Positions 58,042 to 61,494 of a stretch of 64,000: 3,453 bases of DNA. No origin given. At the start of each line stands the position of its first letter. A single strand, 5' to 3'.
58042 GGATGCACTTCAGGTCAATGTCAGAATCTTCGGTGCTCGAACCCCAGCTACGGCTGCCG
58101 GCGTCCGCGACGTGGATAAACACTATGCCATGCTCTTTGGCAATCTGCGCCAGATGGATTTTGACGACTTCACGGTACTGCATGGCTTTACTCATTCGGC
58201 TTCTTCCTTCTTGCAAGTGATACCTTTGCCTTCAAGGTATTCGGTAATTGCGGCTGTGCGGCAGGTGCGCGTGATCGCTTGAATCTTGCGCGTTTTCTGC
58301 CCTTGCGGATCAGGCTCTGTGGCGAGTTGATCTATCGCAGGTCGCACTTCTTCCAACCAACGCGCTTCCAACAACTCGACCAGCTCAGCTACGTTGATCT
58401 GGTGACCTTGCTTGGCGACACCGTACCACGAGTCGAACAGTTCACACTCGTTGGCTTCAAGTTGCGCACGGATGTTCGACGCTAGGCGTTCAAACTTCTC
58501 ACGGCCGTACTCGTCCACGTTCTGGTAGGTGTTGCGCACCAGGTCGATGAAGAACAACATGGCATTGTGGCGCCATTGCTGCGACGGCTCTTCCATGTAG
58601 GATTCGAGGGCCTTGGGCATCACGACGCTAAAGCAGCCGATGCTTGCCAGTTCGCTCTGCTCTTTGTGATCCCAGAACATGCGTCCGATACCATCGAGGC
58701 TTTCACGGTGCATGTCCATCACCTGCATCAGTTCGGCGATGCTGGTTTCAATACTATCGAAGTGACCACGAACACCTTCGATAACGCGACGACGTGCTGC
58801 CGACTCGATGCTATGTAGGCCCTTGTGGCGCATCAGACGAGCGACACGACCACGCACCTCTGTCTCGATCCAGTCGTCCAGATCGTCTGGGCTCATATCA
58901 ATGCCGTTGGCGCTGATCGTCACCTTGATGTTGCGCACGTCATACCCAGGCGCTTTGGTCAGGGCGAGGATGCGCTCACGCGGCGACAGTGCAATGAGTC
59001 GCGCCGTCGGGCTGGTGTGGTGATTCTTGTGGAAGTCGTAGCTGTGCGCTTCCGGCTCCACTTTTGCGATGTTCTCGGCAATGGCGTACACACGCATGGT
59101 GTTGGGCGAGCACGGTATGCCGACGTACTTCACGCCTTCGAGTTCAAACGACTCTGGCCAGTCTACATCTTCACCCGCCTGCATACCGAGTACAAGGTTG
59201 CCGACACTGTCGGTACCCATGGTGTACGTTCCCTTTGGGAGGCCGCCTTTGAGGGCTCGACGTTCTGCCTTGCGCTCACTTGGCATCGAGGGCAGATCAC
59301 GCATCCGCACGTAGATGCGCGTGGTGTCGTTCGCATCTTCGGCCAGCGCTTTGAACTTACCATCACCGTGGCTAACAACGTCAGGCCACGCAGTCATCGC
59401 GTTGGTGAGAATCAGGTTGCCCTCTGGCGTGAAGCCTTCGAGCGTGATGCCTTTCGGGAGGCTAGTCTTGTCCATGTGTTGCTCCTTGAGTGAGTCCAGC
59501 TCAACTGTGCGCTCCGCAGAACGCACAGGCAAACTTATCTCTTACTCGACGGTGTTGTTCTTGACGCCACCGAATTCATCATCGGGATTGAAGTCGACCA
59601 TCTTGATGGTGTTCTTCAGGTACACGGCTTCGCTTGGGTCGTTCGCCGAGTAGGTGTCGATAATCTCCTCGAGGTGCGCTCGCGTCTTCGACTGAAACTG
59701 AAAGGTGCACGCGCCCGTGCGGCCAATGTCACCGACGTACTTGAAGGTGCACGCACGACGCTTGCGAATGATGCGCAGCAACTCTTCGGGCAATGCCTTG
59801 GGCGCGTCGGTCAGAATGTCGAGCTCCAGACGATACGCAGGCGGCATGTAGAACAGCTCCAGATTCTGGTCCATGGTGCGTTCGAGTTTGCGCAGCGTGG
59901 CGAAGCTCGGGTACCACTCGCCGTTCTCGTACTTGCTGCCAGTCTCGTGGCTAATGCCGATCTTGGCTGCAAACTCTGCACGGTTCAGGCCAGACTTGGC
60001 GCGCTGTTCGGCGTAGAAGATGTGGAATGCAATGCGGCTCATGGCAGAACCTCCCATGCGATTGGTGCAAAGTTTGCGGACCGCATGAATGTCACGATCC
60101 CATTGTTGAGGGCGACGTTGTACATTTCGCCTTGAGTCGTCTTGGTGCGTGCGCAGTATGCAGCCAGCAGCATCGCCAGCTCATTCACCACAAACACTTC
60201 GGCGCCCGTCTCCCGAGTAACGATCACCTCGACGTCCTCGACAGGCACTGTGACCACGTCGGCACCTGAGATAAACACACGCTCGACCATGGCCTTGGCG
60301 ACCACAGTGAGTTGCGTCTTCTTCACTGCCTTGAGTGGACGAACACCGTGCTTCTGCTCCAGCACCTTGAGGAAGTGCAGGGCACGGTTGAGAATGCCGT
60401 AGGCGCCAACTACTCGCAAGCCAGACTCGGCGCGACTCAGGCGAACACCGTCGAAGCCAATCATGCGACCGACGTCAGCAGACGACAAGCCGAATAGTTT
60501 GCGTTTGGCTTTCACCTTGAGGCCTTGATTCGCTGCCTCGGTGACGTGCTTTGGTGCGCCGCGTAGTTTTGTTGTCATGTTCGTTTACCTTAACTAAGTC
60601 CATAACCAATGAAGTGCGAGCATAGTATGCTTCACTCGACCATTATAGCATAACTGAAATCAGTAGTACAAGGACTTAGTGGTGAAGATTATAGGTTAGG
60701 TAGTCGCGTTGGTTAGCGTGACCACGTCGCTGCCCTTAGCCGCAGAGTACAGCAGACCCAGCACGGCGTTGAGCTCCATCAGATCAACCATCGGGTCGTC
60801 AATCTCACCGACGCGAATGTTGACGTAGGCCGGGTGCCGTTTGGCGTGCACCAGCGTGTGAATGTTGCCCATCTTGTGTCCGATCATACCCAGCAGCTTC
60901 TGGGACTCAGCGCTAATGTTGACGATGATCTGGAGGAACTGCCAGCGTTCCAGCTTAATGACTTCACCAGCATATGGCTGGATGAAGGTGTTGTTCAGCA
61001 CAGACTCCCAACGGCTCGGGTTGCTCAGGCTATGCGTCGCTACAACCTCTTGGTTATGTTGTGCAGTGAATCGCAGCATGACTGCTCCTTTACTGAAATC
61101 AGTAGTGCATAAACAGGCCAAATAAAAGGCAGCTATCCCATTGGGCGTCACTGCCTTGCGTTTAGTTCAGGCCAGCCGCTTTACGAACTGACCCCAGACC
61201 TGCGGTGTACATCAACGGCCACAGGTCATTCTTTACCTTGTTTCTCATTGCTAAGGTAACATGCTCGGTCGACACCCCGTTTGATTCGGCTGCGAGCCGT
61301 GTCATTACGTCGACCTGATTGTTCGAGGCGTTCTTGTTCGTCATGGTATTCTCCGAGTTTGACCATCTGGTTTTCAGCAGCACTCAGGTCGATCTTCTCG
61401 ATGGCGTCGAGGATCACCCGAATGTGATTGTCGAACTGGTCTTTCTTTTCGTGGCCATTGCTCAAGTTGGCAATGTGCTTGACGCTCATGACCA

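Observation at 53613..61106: A 17-bp palindrome-cored element recurs three times, always intergenic and upstream of minus-strand genes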

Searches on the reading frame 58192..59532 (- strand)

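Call 11: search_protein_families(library=pfam, proteins=[window:58192-59532:-], max_evalue=0.01)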
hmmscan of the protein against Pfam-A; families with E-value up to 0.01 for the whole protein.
window:58192-59532:- (446 aa): 1 family
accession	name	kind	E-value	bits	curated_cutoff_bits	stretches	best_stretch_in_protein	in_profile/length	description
PF07683.19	CobW_C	-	0.0035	17.6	22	0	213-260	12-57/94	Cobalamin synthesis protein cobW C-terminal domain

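Call 24: search_protein_families(library=phrogs, proteins=[window:58192-59532:-], max_evalue=0.00001)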
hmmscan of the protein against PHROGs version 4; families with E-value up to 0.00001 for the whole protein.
window:58192-59532:- (446 aa): 0 families

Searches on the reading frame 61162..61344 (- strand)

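Call 11: search_protein_families(library=pfam, proteins=[window:61162-61344:-], max_evalue=0.01)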
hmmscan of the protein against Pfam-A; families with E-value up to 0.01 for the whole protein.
window:61162-61344:- (60 aa): 1 family
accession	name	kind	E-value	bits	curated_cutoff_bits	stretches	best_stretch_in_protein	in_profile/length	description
PF00476.26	DNA_pol_A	-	0.002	17.6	34.3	1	6-50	179-223/381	DNA polymerase family A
